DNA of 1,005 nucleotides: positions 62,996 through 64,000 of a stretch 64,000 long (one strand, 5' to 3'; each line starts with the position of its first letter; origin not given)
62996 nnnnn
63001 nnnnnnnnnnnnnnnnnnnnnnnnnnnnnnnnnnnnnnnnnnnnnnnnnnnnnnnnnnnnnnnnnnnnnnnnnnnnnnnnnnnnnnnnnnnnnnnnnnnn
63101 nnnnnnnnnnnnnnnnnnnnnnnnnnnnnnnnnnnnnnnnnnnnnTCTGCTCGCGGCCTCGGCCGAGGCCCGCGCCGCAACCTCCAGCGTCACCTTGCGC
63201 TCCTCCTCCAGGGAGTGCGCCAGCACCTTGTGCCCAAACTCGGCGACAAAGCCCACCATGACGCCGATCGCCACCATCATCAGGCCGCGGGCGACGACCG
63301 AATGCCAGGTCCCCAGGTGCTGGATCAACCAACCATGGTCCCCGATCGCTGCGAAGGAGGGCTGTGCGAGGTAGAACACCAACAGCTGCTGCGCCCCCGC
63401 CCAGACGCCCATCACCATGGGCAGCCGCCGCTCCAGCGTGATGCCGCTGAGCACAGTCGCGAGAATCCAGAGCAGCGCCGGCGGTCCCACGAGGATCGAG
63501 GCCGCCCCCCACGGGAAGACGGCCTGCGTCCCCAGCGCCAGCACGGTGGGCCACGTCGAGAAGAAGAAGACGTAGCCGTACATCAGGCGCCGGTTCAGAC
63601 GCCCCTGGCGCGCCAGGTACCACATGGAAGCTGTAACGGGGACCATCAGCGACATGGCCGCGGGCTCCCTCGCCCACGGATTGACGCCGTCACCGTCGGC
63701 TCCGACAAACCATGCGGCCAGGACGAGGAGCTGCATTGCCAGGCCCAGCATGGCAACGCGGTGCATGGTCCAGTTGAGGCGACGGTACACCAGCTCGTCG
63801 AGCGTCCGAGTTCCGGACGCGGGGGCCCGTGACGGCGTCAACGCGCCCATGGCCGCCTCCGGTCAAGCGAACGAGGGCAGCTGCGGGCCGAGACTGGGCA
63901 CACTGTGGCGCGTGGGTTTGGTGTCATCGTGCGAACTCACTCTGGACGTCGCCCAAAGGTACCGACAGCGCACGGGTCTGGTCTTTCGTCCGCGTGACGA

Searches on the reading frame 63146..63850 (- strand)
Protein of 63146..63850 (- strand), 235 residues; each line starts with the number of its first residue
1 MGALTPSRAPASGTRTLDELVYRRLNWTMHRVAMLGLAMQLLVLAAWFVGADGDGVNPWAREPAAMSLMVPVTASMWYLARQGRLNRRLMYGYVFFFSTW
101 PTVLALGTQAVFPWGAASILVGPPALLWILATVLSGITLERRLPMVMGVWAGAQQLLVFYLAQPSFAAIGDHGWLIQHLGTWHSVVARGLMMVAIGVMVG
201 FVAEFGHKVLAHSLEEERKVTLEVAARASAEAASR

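Call 32: search_protein_representatives(protein=window:63146-63850:-)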
Query: 235 residues. Proteins with E-value up to 0.001 (for the whole library): 45; up to 1e-10: 6; up to 1e-30: 0. The best 45 are listed.
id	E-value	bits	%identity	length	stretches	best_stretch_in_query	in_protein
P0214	1.3e-14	70.6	30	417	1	32-234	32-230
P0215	5.3e-14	68.7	30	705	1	7-234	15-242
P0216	2.6e-13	66.4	31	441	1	33-219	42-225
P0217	3.5e-12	62.7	30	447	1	17-221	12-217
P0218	4.5e-12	62.4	31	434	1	32-219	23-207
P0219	6.8e-12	61.8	30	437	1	9-219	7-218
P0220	3.4e-10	56.2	28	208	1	17-216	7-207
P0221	3.4e-10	56.2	27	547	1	5-231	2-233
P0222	1.0e-09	54.7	26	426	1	16-218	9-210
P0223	2.1e-09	53.6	25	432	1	25-219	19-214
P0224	2.6e-09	53.3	29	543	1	17-232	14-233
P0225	2.0e-08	50.4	31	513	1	66-220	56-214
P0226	3.0e-08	49.9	28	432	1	76-219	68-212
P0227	3.1e-08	49.8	29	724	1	56-232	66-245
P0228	3.5e-08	49.6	30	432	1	32-218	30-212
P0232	1.1e-07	48.0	30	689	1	79-234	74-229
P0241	1.5e-05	41.0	26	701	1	76-226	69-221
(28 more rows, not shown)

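Call 33: search_protein_families(library=pfam, proteins=[P0214, P0215, P0216, P0217, P0218, P0221, P0224, P0227, P0232, P0241], max_evalue=0.001)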
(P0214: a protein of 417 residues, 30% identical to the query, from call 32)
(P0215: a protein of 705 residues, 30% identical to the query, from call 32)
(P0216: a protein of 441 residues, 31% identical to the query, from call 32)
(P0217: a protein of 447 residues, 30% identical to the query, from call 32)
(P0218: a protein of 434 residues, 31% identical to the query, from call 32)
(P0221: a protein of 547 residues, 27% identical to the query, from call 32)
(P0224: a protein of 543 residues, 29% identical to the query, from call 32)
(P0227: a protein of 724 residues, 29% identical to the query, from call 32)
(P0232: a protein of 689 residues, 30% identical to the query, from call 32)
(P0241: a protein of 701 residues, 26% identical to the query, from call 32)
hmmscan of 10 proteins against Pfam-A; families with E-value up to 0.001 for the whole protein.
P0214 (417 aa): 1 family
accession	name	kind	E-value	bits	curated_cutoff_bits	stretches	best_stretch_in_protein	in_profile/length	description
PF00512.31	HisKA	-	3.5e-19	69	26.9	1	232-298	1-66/66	His Kinase A (phospho-acceptor) domain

P0215 (705 aa): 3 families
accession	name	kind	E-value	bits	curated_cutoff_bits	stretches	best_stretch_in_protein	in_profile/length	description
PF02518.31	HATPase_c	-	2.7e-32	112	26.4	1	358-466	2-110/111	Histidine kinase-, DNA gyrase B-, and HSP90-like ATPase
PF00512.31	HisKA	-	1.2e-21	76.9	26.9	1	244-309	1-65/66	His Kinase A (phospho-acceptor) domain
PF00072.30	Response_reg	-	5.8e-19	68.7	30.2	1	489-596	1-109/111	Response regulator receiver domain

P0216 (441 aa): 1 family
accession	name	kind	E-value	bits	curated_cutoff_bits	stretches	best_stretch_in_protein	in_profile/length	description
PF00211.25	Guanylate_cyc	-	1.4e-21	77.4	21.9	1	256-434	6-176/183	Adenylate and Guanylate cyclase catalytic domain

P0217 (447 aa): 1 family
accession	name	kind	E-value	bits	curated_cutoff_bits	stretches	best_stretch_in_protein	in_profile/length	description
PF00211.25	Guanylate_cyc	-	1.9e-22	80.2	21.9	1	247-423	7-175/183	Adenylate and Guanylate cyclase catalytic domain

P0218 (434 aa): 1 family
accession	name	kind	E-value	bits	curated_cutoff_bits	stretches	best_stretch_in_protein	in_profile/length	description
PF00211.25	Guanylate_cyc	-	1.9e-23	83.4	21.9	1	245-428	6-179/183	Adenylate and Guanylate cyclase catalytic domain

P0221 (547 aa): 2 families
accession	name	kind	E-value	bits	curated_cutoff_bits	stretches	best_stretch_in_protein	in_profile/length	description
PF02518.31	HATPase_c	-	7.2e-28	97.7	26.4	1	348-460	2-109/111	Histidine kinase-, DNA gyrase B-, and HSP90-like ATPase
PF00512.31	HisKA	-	1.1e-07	32.2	26.9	1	239-300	2-62/66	His Kinase A (phospho-acceptor) domain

P0224 (543 aa): 2 families
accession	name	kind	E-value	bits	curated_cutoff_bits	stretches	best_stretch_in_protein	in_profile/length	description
PF02518.31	HATPase_c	-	1.3e-27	96.9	26.4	1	351-458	2-110/111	Histidine kinase-, DNA gyrase B-, and HSP90-like ATPase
PF00512.31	HisKA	-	2.1e-11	44.2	26.9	1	237-303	1-66/66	His Kinase A (phospho-acceptor) domain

P0227 (724 aa): 3 families
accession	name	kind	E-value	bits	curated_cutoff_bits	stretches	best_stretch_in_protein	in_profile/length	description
PF02518.31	HATPase_c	-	1.5e-27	96.6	26.4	1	363-477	2-109/111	Histidine kinase-, DNA gyrase B-, and HSP90-like ATPase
PF00072.30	Response_reg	-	6.2e-21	75.1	30.2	1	502-616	1-110/111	Response regulator receiver domain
PF00512.31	HisKA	-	2.5e-17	63.1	26.9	1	249-315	1-66/66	His Kinase A (phospho-acceptor) domain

P0232 (689 aa): 3 families
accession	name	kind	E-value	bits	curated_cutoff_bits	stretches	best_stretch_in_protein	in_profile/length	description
PF02518.31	HATPase_c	-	9e-28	97.4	26.4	1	345-452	2-109/111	Histidine kinase-, DNA gyrase B-, and HSP90-like ATPase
PF00072.30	Response_reg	-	2.6e-21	76.3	30.2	1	477-589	1-110/111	Response regulator receiver domain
PF00512.31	HisKA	-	1.1e-18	67.5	26.9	1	231-297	1-66/66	His Kinase A (phospho-acceptor) domain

P0241 (701 aa): 3 families
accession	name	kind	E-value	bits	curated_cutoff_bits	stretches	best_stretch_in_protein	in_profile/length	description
PF02518.31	HATPase_c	-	1.4e-27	96.8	26.4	1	346-461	2-110/111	Histidine kinase-, DNA gyrase B-, and HSP90-like ATPase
PF00072.30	Response_reg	-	3.9e-19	69.3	30.2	1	485-596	1-110/111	Response regulator receiver domain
PF00512.31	HisKA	-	8.7e-17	61.4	26.9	1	233-297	2-65/66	His Kinase A (phospho-acceptor) domain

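Call 46: predict_structure(alignment_id=A1)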
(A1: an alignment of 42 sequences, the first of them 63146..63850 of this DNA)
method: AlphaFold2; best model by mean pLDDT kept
length: 235 residues; sequences in the alignment: 42
mean_pLDDT: 91.0   pTM: 0.83
mean pLDDT of the five models: 91.0, 90.3, 90.2, 90.2, 90.0
residues with pLDDT >= 90: 182; 70-90: 33; 50-70: 17; < 50: 3
segments of 3 or more residues with pLDDT < 50: none
pLDDT, mean of each block of 10 residues (from residue 1): 51 75 96 96 90 72 85 97 97 96 95 93 94 96 98 98 93 86 96 98 96 94 97 97
secondary structure, 60 per line:
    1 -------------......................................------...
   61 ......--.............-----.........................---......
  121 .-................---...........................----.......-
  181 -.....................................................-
elements in order: H14-51 H58-66 H69-81 H87-111 H115-121 H123-138 H142-168 H173-179 H182-234

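Call 48: fold_search(model_id=the predicted structure, library=pdb)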
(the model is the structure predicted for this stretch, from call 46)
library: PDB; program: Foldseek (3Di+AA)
matches with E <= 10: 249; with E <= 0.001: 0
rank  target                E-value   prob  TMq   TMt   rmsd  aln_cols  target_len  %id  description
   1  5vju                  2.7e-01  0.47  0.24  0.27  20.3       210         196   11  De Novo Photosynthetic Reaction Center Protein Variant Equipped with His-Tyr H-bond, Heme B, and Cd(II) ions (released 2018-04-25)
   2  5vjs                  5.0e-01  0.25  0.20  0.23  20.6       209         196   10  De Novo Photosynthetic Reaction Center Protein Equipped with Heme B, a synthetic Zn porphyrin, and Zn(II) cations (released 2018-04-25)
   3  7zkz_A                5.3e-01  0.20  0.20  0.20  13.4       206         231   12  Crystal structure of cystinosin from Arabidopsis thaliana bound to two nanobodies (released 2022-08-31)
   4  8d9p                  5.5e-01  0.25  0.21  0.24  20.1       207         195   12  De Novo Photosynthetic Reaction Center Protein Equipped with Heme B and Mn(II) cations (released 2022-09-28)
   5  8d9o                  5.5e-01  0.21  0.19  0.22  20.2       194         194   11  De Novo Photosynthetic Reaction Center Protein in Apo-State (released 2022-09-28)
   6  6z0c_B                6.1e-01  0.23  0.20  0.23  20.0       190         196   13  Structure of in silico modelled artificial Maquette-3 protein (released 2021-03-17)
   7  9gm7_D                7.7e-01  0.28  0.22  0.19  19.6       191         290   15  MukBEF in a nucleotide-bound state with open neck gate (monomer) (released 2025-03-26)
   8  6z0c_D                8.0e-01  0.20  0.20  0.23  17.9       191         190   10  Structure of in silico modelled artificial Maquette-3 protein (released 2021-03-17)
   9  9ocj_B                8.0e-01  0.16  0.21  0.10  23.9       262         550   11  Transporter associated with antigen processing (TAP) bound to the viral protein CPXV012 in the outward-facing open sta (released 2025-09-10)
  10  8f6k_B                9.7e-01  0.20  0.24  0.21  17.0       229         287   11  Cryo-EM structure of a Zinc-loaded H263A/D287A mutant of the YiiP-Fab complex (released 2023-02-08)
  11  9o94_B                1.0e+00  0.15  0.21  0.10  23.9       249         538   11  Transporter associated with antigen processing (TAP) EQ mutant bound to the viral protein bUL49.5 in the outward-facin (released 2025-09-10)
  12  8i6q_C                1.2e+00  0.12  0.19  0.22  19.9       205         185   14  Cryo-EM structure of Pseudomonas aeruginosa FtsE(WT)X complex in peptidisc (released 2023-06-07)
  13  6z0c_A                1.2e+00  0.21  0.25  0.29  20.9       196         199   11  Structure of in silico modelled artificial Maquette-3 protein (released 2021-03-17)
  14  8dyp_A                1.2e+00  0.13  0.22  0.18  13.4       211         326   15  Crystal structure of human cystine transporter cystinosin (released 2022-11-16)
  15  6m6z_A                1.3e+00  0.08  0.17  0.19  20.0       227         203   13  A de novo designed transmembrane nanopore, TMH4C4 (released 2020-06-24)
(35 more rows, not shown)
